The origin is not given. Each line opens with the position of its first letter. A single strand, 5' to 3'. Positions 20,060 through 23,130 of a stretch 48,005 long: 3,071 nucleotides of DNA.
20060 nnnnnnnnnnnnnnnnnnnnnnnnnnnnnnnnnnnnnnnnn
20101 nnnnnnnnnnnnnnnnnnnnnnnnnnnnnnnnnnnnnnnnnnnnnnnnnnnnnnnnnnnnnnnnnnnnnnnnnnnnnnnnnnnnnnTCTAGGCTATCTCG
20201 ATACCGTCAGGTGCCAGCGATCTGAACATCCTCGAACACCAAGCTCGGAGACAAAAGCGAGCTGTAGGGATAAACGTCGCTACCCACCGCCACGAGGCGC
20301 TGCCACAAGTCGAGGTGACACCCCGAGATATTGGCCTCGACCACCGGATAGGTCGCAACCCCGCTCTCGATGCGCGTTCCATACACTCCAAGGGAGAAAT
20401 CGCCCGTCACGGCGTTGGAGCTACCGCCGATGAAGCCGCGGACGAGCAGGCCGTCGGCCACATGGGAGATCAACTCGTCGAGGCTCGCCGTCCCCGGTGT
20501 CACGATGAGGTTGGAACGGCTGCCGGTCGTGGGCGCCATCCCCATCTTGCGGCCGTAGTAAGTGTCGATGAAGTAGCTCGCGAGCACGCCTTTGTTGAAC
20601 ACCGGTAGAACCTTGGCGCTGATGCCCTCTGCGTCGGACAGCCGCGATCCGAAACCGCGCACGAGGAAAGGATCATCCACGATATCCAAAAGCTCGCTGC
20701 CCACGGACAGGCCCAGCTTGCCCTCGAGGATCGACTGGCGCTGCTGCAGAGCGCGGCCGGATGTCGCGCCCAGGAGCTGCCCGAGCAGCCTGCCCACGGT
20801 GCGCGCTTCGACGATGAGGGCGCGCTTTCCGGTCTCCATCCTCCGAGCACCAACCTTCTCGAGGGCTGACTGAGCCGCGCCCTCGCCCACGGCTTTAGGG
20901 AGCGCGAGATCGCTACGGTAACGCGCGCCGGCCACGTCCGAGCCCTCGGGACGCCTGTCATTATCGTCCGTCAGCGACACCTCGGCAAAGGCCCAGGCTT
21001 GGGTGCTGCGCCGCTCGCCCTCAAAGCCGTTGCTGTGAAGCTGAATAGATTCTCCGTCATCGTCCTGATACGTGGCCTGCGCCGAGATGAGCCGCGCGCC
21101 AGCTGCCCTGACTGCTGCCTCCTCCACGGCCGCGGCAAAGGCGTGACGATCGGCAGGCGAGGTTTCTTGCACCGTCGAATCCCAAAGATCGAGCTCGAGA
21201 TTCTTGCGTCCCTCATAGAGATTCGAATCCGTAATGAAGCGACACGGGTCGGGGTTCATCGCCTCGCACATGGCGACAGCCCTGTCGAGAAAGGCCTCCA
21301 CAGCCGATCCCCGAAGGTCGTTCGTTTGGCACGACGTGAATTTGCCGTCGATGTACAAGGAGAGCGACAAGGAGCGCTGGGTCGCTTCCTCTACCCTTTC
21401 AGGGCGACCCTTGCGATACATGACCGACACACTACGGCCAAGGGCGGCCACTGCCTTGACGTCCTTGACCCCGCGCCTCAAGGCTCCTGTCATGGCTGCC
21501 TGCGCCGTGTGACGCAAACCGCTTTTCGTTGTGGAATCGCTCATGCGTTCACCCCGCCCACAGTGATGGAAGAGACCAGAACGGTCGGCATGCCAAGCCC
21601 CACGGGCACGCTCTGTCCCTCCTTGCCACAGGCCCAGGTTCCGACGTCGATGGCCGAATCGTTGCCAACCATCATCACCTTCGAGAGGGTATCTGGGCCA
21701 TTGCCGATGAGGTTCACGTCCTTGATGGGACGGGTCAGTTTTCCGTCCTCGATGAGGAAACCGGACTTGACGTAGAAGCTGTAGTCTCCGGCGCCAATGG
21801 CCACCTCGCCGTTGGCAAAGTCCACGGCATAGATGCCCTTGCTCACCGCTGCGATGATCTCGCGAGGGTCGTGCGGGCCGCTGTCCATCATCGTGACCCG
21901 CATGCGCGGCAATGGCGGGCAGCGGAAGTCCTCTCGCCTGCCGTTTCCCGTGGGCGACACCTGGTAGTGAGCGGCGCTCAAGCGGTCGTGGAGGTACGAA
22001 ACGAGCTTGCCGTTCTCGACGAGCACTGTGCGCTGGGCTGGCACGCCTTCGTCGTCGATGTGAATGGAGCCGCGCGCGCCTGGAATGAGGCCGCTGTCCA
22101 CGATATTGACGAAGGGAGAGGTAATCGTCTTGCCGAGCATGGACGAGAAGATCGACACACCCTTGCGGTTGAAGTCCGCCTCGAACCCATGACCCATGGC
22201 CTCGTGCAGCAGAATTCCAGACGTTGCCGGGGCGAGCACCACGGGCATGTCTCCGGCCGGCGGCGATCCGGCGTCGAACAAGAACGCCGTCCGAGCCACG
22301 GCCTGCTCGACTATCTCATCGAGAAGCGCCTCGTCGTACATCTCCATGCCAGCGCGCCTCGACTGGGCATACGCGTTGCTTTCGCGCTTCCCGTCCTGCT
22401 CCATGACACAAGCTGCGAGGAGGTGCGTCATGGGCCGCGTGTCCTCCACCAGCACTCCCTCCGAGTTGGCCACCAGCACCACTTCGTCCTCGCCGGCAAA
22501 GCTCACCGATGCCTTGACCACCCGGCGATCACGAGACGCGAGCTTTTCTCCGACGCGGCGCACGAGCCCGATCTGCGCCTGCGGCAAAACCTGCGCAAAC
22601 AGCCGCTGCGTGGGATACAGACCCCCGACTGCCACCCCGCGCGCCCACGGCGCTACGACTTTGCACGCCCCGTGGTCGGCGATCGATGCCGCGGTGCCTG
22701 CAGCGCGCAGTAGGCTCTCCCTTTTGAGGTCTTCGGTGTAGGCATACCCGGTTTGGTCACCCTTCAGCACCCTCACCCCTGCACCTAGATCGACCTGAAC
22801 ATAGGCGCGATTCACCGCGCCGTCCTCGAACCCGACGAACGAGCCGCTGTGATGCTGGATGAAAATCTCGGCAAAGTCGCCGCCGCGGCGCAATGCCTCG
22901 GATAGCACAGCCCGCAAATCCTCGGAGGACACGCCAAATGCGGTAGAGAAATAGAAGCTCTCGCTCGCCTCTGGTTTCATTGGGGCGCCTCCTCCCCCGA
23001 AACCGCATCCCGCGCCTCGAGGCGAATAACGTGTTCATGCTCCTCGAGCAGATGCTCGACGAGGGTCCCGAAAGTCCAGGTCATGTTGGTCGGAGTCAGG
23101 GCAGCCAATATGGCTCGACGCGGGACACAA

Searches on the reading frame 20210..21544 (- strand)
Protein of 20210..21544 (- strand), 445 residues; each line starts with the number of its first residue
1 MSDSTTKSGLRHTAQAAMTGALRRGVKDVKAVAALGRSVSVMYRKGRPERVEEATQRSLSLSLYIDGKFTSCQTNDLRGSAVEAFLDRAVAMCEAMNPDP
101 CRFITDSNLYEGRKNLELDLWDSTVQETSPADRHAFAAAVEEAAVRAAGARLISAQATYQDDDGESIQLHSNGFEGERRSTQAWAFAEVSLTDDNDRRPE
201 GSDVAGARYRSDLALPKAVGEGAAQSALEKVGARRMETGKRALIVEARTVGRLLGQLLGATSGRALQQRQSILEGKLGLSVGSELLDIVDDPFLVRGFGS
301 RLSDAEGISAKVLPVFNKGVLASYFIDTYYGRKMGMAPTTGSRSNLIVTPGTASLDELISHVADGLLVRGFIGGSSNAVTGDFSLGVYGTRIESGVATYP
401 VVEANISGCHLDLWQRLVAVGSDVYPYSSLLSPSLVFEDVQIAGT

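Call 42: search_protein_families(library=pfam, proteins=[window:20210-21544:-], max_evalue=0.001)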
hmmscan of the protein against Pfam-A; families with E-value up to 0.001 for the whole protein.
window:20210-21544:- (445 aa): 3 families
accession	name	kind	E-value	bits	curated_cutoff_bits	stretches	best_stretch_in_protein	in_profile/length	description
PF19289.4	PmbA_TldD_3rd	-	1.2e-53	182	22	1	238-444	1-220/220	PmbA/TldA metallopeptidase C-terminal domain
PF19290.4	PmbA_TldD_2nd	-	4.3e-07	30.8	20.9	1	126-229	4-107/109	PmbA/TldA metallopeptidase central domain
PF01523.21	PmbA_TldD_1st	-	1.2e-05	25.8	20.9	1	36-92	8-64/65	PmbA/TldA metallopeptidase domain 1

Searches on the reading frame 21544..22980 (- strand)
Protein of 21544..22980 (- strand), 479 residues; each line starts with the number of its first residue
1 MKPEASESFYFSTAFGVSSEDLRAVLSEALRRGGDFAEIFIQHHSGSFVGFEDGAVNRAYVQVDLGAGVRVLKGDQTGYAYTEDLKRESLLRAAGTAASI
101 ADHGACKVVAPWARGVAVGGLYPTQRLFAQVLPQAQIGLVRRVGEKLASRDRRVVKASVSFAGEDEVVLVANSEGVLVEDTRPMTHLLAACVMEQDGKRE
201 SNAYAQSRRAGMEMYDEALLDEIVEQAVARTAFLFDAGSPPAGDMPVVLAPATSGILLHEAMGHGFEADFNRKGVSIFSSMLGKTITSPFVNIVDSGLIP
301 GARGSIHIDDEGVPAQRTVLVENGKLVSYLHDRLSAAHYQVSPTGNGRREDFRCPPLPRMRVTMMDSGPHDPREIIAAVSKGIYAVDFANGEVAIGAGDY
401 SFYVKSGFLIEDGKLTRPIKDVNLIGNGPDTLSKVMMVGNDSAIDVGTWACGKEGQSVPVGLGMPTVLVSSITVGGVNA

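Call 42: search_protein_families(library=pfam, proteins=[window:21544-22980:-], max_evalue=0.001)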
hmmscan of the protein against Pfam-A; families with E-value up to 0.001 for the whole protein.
window:21544-22980:- (479 aa): 3 families
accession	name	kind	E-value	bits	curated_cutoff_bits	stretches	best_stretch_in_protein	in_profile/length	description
PF19289.4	PmbA_TldD_3rd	-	9.6e-64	215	22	1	243-476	2-220/220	PmbA/TldA metallopeptidase C-terminal domain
PF01523.21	PmbA_TldD_1st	-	4.3e-14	52.9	20.9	1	37-101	1-65/65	PmbA/TldA metallopeptidase domain 1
PF19290.4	PmbA_TldD_2nd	-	1.8e-10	41.7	20.9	1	130-230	5-108/109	PmbA/TldA metallopeptidase central domain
